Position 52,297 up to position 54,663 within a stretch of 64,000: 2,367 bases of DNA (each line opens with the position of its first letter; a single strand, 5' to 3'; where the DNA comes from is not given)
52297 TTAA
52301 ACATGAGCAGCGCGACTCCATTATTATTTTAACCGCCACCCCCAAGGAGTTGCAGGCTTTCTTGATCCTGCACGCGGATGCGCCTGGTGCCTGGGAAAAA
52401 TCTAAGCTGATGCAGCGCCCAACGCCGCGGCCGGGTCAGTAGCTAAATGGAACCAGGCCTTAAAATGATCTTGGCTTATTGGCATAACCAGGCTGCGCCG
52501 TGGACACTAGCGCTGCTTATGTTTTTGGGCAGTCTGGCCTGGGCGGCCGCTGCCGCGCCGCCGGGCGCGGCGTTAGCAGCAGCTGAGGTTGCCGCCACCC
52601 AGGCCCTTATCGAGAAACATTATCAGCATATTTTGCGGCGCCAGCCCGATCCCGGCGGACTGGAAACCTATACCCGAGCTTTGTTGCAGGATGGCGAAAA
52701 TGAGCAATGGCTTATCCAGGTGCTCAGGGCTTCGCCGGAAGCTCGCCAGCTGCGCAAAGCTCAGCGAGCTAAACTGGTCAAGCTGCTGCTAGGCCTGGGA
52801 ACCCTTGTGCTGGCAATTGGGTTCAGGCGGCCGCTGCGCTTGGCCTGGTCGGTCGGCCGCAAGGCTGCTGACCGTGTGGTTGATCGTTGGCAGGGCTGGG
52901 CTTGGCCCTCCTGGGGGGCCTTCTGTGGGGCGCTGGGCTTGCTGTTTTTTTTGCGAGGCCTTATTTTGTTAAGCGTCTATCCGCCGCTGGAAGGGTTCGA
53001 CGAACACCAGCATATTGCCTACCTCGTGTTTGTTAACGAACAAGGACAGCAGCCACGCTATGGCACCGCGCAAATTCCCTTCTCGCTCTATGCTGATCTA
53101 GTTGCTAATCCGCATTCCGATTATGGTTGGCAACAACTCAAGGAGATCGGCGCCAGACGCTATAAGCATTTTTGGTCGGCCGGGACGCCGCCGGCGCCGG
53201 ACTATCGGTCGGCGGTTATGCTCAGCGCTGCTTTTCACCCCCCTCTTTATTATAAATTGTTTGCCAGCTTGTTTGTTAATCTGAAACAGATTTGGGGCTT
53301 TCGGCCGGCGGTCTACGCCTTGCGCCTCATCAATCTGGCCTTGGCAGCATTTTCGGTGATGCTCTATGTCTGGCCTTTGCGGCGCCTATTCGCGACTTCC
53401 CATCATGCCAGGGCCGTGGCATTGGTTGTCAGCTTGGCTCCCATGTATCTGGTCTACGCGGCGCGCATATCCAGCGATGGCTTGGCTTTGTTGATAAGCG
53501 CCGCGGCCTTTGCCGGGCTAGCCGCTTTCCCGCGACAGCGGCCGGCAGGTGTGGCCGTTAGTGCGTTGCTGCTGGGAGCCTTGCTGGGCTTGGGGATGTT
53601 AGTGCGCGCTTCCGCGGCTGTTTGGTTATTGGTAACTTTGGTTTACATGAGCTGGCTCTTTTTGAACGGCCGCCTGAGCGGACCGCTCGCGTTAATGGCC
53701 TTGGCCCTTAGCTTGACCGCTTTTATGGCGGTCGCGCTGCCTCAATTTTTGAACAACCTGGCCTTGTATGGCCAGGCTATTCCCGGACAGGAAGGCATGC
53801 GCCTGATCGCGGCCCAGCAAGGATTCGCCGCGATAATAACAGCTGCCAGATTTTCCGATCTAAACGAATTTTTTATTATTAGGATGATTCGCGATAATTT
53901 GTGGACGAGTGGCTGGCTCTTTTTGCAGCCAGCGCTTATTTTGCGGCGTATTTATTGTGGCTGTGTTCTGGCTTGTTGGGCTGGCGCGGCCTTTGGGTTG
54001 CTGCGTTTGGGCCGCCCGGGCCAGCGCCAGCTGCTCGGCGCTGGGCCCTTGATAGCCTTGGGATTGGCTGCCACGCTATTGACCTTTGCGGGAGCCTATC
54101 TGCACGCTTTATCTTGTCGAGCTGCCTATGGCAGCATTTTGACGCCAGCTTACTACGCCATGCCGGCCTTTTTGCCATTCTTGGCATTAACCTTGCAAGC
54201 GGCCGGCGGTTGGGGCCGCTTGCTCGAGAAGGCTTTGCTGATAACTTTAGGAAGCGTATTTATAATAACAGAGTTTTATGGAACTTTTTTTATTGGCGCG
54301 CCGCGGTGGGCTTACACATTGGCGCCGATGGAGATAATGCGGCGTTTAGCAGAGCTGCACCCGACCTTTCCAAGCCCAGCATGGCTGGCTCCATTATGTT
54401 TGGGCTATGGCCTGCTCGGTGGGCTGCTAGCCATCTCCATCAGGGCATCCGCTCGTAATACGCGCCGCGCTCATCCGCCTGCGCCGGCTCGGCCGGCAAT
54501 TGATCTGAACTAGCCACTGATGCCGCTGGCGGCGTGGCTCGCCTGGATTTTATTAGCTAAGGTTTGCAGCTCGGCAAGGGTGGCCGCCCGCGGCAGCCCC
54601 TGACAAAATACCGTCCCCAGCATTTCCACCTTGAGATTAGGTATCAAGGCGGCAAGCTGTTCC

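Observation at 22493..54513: Four paralogous ArnT/PMT-like GT-C membrane proteins in which the catalytic-loop acidic pair is replaced by a DAL[RH]Y motif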

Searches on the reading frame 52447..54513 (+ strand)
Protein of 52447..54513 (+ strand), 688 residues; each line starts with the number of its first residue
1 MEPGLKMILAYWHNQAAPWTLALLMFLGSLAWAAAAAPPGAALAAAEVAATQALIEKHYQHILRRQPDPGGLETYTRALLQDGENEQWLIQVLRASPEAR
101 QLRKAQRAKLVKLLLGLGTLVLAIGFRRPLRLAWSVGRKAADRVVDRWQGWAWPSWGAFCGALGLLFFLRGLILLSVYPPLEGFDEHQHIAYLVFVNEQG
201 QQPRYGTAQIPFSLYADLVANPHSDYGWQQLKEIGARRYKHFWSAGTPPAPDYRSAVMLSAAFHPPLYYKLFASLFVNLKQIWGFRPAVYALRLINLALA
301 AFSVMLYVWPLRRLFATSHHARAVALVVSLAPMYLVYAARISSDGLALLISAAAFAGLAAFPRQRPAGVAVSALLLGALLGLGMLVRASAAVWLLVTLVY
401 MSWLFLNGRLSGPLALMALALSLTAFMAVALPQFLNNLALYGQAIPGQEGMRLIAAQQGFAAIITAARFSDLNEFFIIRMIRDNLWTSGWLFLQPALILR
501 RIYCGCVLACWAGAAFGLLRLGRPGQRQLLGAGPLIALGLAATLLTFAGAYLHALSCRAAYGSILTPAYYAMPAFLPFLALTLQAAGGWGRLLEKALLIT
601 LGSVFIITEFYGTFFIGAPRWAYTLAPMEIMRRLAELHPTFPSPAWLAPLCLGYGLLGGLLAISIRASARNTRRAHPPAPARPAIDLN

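Call 6: search_protein_families(library=pfam, proteins=[window:52447-54513:+], max_evalue=1)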
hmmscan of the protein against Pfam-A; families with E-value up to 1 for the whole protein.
window:52447-54513:+ (688 aa): 4 families
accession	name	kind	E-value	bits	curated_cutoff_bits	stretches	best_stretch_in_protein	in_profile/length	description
PF13946.11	DUF4214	-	0.0023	18.4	23.2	1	53-101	22-70/72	Domain of unknown function (DUF4214)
PF02366.24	PMT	-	0.0044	17.1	22.7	1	283-435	75-232/245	Dolichyl-phosphate-mannose-protein mannosyltransferase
PF03103.22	DUF243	-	0.25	12.1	25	1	39-107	12-81/98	Domain of unknown function (DUF243)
PF24564.1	DUF7605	-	0.44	10.9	27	1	138-164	7-33/183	Domain of unknown function (DUF7605)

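Call 7: search_protein_families(library=ncbifam, proteins=[window:52447-54513:+], max_evalue=1)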
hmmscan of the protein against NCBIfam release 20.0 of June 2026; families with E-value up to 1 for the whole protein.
window:52447-54513:+ (688 aa): 0 families

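Call 16: search_solved_structures(query=window:52447-54513:+, max_evalue=10)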
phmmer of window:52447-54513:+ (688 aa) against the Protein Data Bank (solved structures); distinct sequences matched with E-value up to 10: 1.
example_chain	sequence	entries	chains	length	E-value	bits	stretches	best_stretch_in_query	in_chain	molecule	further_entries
9fqr_IX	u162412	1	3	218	2.1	9.9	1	619-666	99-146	Ropporin-1-like protein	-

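Call 23: find_homologous_proteins(query=window:52447-54513:+, max_evalue=0.001)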
Query window:52447-54513:+ (688 aa): 8 proteins with E <= 0.001 among 8000 candidates.
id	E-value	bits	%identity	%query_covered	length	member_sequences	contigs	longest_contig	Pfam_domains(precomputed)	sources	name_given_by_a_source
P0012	0.0e+0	1483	99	99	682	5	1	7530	-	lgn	-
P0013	3.7e-190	652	55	91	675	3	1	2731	-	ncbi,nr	ncbi:MAG: hypothetical protein GX806_06740, partial [Lentisphaerae bacterium]|nr:hypothetical protei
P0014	4.7e-151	523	54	69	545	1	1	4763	-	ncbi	-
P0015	4.2e-127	444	44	86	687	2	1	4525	-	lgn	-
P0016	3.5e-121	424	48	73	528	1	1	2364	PF13231.13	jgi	jgi:hypothetical protein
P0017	1.2e-116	409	45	66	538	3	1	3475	PF09913.16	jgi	-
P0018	3.7e-111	391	44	76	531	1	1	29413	-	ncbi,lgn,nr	ncbi:MAG: DUF2142 domain-containing protein [Candidatus Aureabacteria bacterium]|nr:DUF2142 domain-c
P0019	1.7e-106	376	43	75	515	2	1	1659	PF13231.13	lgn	-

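Call 27: search_protein_families(library=pfam, alignment_id=A3, max_evalue=0.01)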
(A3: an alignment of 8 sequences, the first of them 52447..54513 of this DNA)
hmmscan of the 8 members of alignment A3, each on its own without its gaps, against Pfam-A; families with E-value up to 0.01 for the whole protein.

A. member 1, window:52447-54513:+ (688 aa): 2 families
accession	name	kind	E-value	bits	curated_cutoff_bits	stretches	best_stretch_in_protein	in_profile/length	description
PF13946.11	DUF4214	-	0.0023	18.4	23.2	1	53-101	22-70/72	Domain of unknown function (DUF4214)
PF02366.24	PMT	-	0.0044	17.1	22.7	0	283-435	75-232/245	Dolichyl-phosphate-mannose-protein mannosyltransferase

B. families by the number of members that match (of 8 scanned): 5 families
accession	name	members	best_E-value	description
PF13946.11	DUF4214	3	0.00056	Domain of unknown function (DUF4214)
PF13231.12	PMT_2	2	2e-08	Dolichyl-phosphate-mannose-protein mannosyltransferase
PF09913.15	DUF2142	1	2.6e-11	Predicted membrane protein (DUF2142)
PF10953.13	DUF2754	1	0.0042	Protein of unknown function (DUF2754)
PF02366.24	PMT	1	0.0044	Dolichyl-phosphate-mannose-protein mannosyltransferase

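Call 48: search_protein_families(library=pfam, proteins=[P0174], max_evalue=1)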
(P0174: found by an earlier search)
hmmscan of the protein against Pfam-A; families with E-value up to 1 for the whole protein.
P0174 (714 aa): 0 families

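Call 66: find_encoding_contigs(protein=window:52447-54513:+, flank=1000, max_places=3)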
Protein window:52447-54513:+ (688 aa): no gene with exactly this product is on record in the collection.

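Call 71: search_solved_structures(query=A3, max_evalue=10)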
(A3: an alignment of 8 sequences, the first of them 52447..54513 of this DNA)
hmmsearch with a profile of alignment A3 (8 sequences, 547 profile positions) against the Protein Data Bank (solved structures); distinct sequences matched with E-value up to 10: 5.
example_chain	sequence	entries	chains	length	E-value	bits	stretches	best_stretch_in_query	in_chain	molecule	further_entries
6s8g_G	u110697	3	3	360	0.028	16.1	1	216-302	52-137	Inner membrane protein yjgQ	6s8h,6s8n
6mhu_G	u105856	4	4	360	0.028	16.1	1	216-302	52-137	Lipopolysaccharide export system permease protein LptG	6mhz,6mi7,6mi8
6mit_G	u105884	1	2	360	0.03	16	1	216-302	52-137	Lipopolysaccharide export system permease protein LptG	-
6mjp_G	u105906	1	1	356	0.036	15.8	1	213-304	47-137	LPS export ABC transporter permease LptG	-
5l75_G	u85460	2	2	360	0.038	15.7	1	216-302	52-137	FIG000906: Predicted Permease | LPS export ABC transporter permease LptG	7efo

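Call 93: search_protein_families(library=ncbifam, proteins=[L004:2357-3313:+], max_evalue=0.05)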
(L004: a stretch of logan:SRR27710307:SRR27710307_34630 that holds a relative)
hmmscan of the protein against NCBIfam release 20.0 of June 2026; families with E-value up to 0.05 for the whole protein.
L004:2357-3313:+ (318 aa): 20 families
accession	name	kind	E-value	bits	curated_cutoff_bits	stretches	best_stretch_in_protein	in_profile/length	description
TIGR04182.1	glyco_TIGR04182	equivalog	4.9e-27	95.1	325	1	4-298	3-289/293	S-layer glycoprotein N-glycosyltransferase AglJ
NF058614.1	PPMAGASynPpgS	equivalog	5.4e-25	88.1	370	1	5-173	4-170/226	polyprenyl-phospho-N-acetylgalactosaminyl synthase PpgS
NF041391.1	DPhHxTase_Halo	equivalog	2.3e-14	52.9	375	1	9-168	3-153/213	dolichyl-phosphate hexose transferase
NF047588.1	GlcsyltransPgfSStrep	equivalog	1.5e-12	47.3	500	1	1-174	1-173/308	glycosyltransferase PgfS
NF041875.1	EPS_EpsD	equivalog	1.9e-08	34.1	370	1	5-100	3-97/325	exopolysaccharide biosynthesis glycosyltransferase EpsD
NF007986.1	PRK10714.1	equivalog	2.9e-08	33.1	529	1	2-291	7-292/316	undecaprenyl-phosphate 4-deoxy-4-formamido-L-arabinose transferase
TIGR04283.1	glyco_like_mftF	equivalog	1.4e-07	31.3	182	1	5-74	3-73/221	TIGR04283 family arsenosugar biosynthesis glycosyltransferase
NF007482.0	PRK10073.1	equivalog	3.5e-07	29.6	423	1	2-94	7-97/334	glycosyltransferase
TIGR03965.1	mycofact_glyco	equivalog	4.4e-06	25.8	280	1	5-92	78-164/467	mycofactocin biosynthesis glycosyltransferase MftF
NF050113.1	gal_furan_GlfT1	equivalog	7.3e-06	25.5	330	1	13-99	11-96/290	galactofuranosyltransferase GlfT1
TIGR03937.1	PgaC_IcaA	equivalog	1.2e-05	24.5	422.3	1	5-104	49-147/407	poly-beta-1,6-N-acetyl-D-glucosamine synthase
NF047683.1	TeichurnBiosyTuaG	equivalog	5.5e-05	22.9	400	1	5-99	10-103/252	teichuronic acid biosynthesis protein TuaG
TIGR01556.1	rhamnosyltran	subfamily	0.00013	21.2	200.55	1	16-96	10-87/281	rhamnosyltransferase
NF010496.0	PRK13915.1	equivalog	0.00015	20.9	262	1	5-109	35-144/307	glucosyl-3-phosphoglycerate synthase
TIGR03469.1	HpnB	hypoth_equivalog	0.00027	20.1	379.25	1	5-114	48-167/386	hopene-associated glycosyltransferase HpnB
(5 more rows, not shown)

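Call 96: find_encoding_contigs(protein=P0018, flank=8000, max_places=2)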
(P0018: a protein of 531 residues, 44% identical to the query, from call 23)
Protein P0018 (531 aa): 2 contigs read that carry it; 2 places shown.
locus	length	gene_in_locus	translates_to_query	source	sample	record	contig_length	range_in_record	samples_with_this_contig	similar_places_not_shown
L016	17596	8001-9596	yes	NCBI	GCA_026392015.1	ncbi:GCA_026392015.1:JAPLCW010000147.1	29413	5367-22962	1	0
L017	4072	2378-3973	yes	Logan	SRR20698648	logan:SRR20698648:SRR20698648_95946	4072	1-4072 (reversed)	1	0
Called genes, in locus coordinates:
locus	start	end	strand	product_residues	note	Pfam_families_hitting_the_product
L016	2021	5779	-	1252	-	PF00753:Lactamase_B (faint), PF13570:Beta-prop_ACSF4, PF25292:Beta-prop_CGLA (faint), PF13360:PQQ_2, PF13570:Beta-prop_ACSF4, PF13360:PQQ_2, PF13570:Beta-prop_ACSF4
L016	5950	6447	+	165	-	PF07238:PilZ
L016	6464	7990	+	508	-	-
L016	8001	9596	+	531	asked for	-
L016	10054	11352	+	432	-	PF03447:NAD_binding_3, PF00742:Homoserine_dh, PF01842:ACT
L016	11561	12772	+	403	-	PF01676:Metalloenzyme, PF10143:PhosphMutase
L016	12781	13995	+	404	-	PF00696:AA_kinase, PF01842:ACT, PF22468:ACT_9, PF22629:ACT_AHAS_ss (faint), PF13840:ACT_7, PF22468:ACT_9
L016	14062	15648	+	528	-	PF00682:HMGL-like, PF22617:HCS_D2, PF08502:LeuA_dimer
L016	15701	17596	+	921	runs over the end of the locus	PF00133:tRNA-synt_1, PF09334:tRNA-synt_1g, PF13603:tRNA-synt_1_2 (faint), PF08264:Anticodon_1, PF10458:Val_tRNA-synt_C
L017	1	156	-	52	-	?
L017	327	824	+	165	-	PF07238:PilZ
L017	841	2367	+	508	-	-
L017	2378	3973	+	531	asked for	-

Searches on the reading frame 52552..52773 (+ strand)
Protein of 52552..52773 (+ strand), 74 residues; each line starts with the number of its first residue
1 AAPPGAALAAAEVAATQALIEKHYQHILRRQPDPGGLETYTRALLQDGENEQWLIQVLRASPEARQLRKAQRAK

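Call 82: search_protein_families(library=pfam, proteins=[window:52552-52773:+], max_evalue=10)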
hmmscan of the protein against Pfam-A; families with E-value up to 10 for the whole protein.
seq(74 aa): 2 families
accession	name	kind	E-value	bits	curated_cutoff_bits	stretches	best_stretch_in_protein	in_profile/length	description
PF13946.11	DUF4214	-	5.2e-05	23.7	23.2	1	17-66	21-70/72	Domain of unknown function (DUF4214)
PF03103.22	DUF243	-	0.0059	17.3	25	1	7-72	16-81/98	Domain of unknown function (DUF243)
